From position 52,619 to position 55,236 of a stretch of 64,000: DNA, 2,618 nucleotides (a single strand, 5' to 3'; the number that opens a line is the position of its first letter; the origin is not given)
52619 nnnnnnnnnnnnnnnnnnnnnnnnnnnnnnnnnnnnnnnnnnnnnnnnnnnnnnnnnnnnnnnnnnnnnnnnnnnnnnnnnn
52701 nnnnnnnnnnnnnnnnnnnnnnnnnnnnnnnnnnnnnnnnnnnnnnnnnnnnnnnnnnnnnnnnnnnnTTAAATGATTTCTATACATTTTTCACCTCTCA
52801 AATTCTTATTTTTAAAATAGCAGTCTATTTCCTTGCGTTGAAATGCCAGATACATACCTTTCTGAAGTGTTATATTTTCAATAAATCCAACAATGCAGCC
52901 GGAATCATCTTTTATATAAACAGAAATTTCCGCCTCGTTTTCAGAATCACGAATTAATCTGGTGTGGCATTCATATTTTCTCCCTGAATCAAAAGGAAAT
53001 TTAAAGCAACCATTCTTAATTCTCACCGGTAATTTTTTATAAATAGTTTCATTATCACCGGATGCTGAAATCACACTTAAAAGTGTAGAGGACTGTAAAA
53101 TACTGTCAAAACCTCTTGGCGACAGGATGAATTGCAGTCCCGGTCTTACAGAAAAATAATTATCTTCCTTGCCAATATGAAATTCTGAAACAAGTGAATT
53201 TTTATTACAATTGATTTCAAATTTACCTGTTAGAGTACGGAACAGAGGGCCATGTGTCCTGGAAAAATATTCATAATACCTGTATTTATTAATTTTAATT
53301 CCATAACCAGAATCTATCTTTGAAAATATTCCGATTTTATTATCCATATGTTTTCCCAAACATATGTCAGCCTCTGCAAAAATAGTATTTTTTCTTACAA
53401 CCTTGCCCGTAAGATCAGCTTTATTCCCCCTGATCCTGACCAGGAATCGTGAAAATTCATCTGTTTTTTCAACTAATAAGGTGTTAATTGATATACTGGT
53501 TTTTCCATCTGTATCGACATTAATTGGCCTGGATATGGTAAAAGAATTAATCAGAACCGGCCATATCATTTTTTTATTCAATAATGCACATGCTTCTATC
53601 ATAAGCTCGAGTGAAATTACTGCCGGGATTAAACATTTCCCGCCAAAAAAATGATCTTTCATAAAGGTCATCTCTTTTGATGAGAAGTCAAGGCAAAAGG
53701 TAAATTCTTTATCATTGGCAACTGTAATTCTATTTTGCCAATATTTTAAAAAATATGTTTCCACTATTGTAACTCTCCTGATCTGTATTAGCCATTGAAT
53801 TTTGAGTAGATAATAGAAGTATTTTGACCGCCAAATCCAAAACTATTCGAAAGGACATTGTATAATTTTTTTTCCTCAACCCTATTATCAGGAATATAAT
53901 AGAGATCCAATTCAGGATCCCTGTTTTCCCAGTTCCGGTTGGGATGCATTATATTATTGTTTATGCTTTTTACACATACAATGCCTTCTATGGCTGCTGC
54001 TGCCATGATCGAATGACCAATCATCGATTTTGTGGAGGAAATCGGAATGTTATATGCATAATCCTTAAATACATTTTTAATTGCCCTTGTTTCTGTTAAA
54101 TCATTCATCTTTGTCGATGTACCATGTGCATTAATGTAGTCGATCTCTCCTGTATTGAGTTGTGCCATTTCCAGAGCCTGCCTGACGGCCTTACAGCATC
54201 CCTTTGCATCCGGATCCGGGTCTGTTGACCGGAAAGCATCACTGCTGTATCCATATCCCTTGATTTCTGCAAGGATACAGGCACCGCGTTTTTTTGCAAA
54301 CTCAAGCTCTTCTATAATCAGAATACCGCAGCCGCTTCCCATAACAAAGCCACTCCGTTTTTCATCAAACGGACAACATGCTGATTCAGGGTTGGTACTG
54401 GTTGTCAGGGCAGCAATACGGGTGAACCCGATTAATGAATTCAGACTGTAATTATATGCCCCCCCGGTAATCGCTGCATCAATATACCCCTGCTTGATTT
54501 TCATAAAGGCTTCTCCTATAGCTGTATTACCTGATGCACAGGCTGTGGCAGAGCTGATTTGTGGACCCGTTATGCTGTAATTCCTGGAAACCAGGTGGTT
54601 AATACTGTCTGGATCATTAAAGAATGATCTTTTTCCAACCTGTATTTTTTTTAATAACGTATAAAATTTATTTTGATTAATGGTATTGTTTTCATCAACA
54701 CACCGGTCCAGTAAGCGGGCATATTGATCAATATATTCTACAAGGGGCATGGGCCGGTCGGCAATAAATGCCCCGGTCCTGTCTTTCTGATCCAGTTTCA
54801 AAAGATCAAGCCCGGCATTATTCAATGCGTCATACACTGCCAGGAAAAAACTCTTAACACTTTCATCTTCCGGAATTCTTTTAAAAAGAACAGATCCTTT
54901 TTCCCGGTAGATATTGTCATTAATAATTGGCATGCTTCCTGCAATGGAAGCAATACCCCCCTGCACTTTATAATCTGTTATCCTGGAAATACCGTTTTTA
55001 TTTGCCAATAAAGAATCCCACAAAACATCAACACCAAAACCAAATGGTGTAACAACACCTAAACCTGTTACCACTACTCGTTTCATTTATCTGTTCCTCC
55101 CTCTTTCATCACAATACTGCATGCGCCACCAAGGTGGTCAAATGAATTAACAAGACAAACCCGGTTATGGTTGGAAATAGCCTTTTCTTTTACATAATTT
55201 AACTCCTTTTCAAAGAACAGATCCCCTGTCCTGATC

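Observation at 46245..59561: Thirteen-gene orphan type II PKS/FAS-like biosynthetic cluster with an unusual accessory set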

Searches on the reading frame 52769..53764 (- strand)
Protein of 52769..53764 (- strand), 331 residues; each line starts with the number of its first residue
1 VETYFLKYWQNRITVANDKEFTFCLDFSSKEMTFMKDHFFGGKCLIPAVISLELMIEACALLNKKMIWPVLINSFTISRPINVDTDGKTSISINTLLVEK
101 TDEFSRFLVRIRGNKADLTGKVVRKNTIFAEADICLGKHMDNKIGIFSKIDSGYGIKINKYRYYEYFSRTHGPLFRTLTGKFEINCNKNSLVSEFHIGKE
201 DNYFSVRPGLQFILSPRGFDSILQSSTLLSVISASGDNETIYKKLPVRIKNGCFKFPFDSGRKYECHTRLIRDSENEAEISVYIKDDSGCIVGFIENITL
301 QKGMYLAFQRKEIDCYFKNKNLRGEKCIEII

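Call 3: search_protein_families(library=pfam, proteins=[window:52769-53764:-], max_evalue=0.01)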
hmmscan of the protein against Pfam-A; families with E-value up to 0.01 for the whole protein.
window:52769-53764:- (331 aa): 1 family
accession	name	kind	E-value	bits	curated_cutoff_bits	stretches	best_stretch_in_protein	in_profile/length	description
PF21089.3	PKS_DH_N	-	1.2e-07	32.1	27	1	11-94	6-87/103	Polyketide synthase dehydratase domain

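Call 5: search_protein_families(library=ncbifam, proteins=[window:52769-53764:-], max_evalue=0.01)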
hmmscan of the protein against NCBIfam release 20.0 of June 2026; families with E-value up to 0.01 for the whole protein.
window:52769-53764:- (331 aa): 1 family
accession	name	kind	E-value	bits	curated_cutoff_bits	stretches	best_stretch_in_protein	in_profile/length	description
TIGR04532.1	PT_fungal_PKS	subfamily_domain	0.00011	21.7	168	1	211-302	225-317/329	polyketide product template domain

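Call 23: search_solved_structures(query=window:52769-53764:-, max_evalue=1, show_alignments=2)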
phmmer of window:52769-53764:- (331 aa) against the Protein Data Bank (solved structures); distinct sequences matched with E-value up to 1: 0.

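Call 31: search_protein_representatives(protein=window:52769-53764:-)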
Query: 331 residues. Proteins with E-value up to 0.001 (for the whole library): 52; up to 1e-10: 35; up to 1e-30: 12. The best 52 are listed.
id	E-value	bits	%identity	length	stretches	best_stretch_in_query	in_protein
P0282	1.7e-222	753.7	100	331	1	1-331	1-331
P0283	1.0e-54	202.4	38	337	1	3-315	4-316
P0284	1.1e-49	185.9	32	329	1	1-314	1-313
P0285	1.3e-42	162.6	31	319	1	1-305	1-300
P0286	1.4e-42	162.5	34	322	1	18-318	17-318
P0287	7.4e-42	160.2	33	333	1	2-307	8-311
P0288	9.1e-42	159.9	31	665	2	15-314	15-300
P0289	7.8e-41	156.8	30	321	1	4-315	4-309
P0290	4.2e-40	154.4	29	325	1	5-304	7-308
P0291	1.4e-39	152.7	33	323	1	1-312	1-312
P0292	3.4e-38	148.1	31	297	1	26-305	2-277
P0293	5.5e-36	140.9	30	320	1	5-312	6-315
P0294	3.0e-29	118.7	35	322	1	21-266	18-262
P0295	7.6e-29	117.4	29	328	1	3-306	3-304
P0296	5.2e-27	111.4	29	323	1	4-303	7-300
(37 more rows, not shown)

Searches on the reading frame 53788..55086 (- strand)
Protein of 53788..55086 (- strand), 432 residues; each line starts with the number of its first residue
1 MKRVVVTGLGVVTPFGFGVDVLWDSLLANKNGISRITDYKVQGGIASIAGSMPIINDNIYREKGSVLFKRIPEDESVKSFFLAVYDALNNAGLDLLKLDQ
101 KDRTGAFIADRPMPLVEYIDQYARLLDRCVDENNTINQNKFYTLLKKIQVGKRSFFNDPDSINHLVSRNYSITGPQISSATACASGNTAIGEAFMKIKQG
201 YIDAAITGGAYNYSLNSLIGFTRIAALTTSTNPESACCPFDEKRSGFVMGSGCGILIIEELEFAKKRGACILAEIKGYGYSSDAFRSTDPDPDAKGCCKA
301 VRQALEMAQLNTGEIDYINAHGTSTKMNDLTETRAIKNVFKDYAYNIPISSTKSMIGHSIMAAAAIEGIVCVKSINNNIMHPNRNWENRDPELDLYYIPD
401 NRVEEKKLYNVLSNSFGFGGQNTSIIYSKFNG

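Call 3: search_protein_families(library=pfam, proteins=[window:53788-55086:-], max_evalue=0.01)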
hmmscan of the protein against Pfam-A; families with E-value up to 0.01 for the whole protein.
window:53788-55086:- (432 aa): 2 families
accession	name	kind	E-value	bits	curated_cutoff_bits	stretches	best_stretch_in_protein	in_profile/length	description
PF02801.28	Ketoacyl-synt_C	-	5.7e-33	113.9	20.8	1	272-386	1-118/119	Beta-ketoacyl synthase, C-terminal domain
PF00109.32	ketoacyl-synt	-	2.6e-30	106.3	20.8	1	1-263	1-251/252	Beta-ketoacyl synthase, N-terminal domain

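Call 5: search_protein_families(library=ncbifam, proteins=[window:53788-55086:-], max_evalue=0.01)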
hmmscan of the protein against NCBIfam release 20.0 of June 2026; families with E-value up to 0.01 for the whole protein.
window:53788-55086:- (432 aa): 29 families (the best 25 are shown)
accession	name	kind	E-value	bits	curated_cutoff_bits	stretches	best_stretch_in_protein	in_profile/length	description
TIGR03150.1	fabF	equivalog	5e-110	368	493.75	2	164-427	142-406/407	beta-ketoacyl-ACP synthase II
NF005589.0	PRK07314.1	subfamily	5.6e-105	351.4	387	1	1-430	3-412/413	beta-ketoacyl-ACP synthase II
NF004970.0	PRK06333.1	subfamily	4.5e-96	322.3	525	2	165-431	155-423/424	beta-ketoacyl-ACP synthase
NF005076.0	PRK06501.1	equivalog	2.2e-84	283.8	629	1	4-428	13-421/425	beta-ketoacyl-ACP synthase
NF006274.0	PRK08439.1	equivalog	2.9e-80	270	621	2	162-429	141-405/406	beta-ketoacyl-ACP synthase II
NF006587.0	PRK09116.1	equivalog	2.7e-69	233.9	470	2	169-430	150-407/408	beta-ketoacyl-ACP synthase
NF006434.0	PRK08722.1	equivalog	3.6e-68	230.3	759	2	152-430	129-414/414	beta-ketoacyl-ACP synthase II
NF005935.0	PRK07967.1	equivalog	4.3e-66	223.4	630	1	1-431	1-405/406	beta-ketoacyl-ACP synthase I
NF005490.0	PRK07103.1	equivalog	2.6e-65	221.1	445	1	1-428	3-411/414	polyketide beta-ketoacyl:acyl carrier protein synthase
NF005916.1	PRK07910.1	equivalog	3.9e-65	220.4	560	1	173-429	161-417/418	KasA/KasB family beta-ketoacyl-ACP synthase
NF006618.0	PRK09185.1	subfamily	1.9e-62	211.6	407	1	159-429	137-392/394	beta-ketoacyl-ACP synthase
NF004618.0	PRK05952.1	equivalog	1.3e-61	208.6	455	1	159-429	123-382/384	beta-ketoacyl-ACP synthase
NF058662.1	cispenta_AmcF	equivalog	2.8e-53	181.3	325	2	166-428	112-368/369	cispentacin biosynthesis acyltransferase subunit AmcF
NF045894.1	PKS_plus_SDR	equivalog_domain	1.2e-29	102.7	1740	1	166-392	156-382/1515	type I polyketide synthase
NF040607.1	mycolic_Pks13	equivalog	3.9e-26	90.9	2100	1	164-428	252-524/1680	polyketide synthase Pks13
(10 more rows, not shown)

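Call 43: search_solved_structures(query=window:53788-55086:-, max_evalue=1e-30, show_alignments=0)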
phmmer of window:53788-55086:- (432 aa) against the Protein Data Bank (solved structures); distinct sequences matched with E-value up to 1e-30: 72 (the best 60 are shown).
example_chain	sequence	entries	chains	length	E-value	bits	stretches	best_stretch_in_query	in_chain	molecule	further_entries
5sxo_A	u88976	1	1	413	2.4e-76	260.5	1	159-430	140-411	3-oxoacyl-[acyl-carrier-protein] synthase 2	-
3o04_A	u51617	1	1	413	8.8e-76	258.7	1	159-430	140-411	beta-keto-acyl carrier protein synthase II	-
4ls6_A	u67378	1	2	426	1.2e-73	251.7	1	164-431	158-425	3-oxoacyl-[acyl-carrier-protein] synthase 2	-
4ls5_A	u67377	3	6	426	1.3e-73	251.5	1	163-431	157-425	3-oxoacyl-[acyl-carrier-protein] synthase 2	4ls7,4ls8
3e60_A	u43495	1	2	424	1.4e-72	248.1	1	165-431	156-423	3-oxoacyl-[acyl-carrier-protein ] synthase II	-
2gqd_A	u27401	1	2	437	6.9e-72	245.8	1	2-431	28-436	3-oxoacyl-[acyl-carrier-protein] synthase 2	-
1j3n_A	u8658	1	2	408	3.5e-71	243.5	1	166-427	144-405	3-oxoacyl-(acyl-carrier protein) synthase II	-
1e5m_A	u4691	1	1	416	1.3e-70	241.6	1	2-430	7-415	BETA KETOACYL ACYL CARRIER PROTEIN SYNTHASE II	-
4r8e_A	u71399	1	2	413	3.8e-70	240.1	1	2-429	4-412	3-oxoacyl-[acyl-carrier-protein] synthase 2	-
9s5h_B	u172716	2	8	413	2.3e-69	237.5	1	165-432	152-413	3-oxoacyl-(Acyl-carrier-protein) synthase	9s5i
9n50_A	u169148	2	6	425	7e-69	235.9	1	166-425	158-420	3-oxoacyl-[acyl-carrier-protein] synthase, mitochondrial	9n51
2iwy_A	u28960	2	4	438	8.2e-69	235.7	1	166-425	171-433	3-OXOACYL-[ACYL-CARRIER-PROTEIN] SYNTHASE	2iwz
2c9h_A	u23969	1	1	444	8.6e-69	235.6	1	166-425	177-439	MITOCHONDRIAL BETA-KETOACYL SYNTHASE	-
6okg_A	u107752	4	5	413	3.1e-67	230.5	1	2-429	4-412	3-oxoacyl-[acyl-carrier-protein] synthase 2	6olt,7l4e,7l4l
1b3n_A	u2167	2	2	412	3.2e-67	230.4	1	2-429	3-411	PROTEIN (KETOACYL ACYL CARRIER PROTEIN SYNTHASE 2) | BETA-KETOACYL ACP SYNTHASE II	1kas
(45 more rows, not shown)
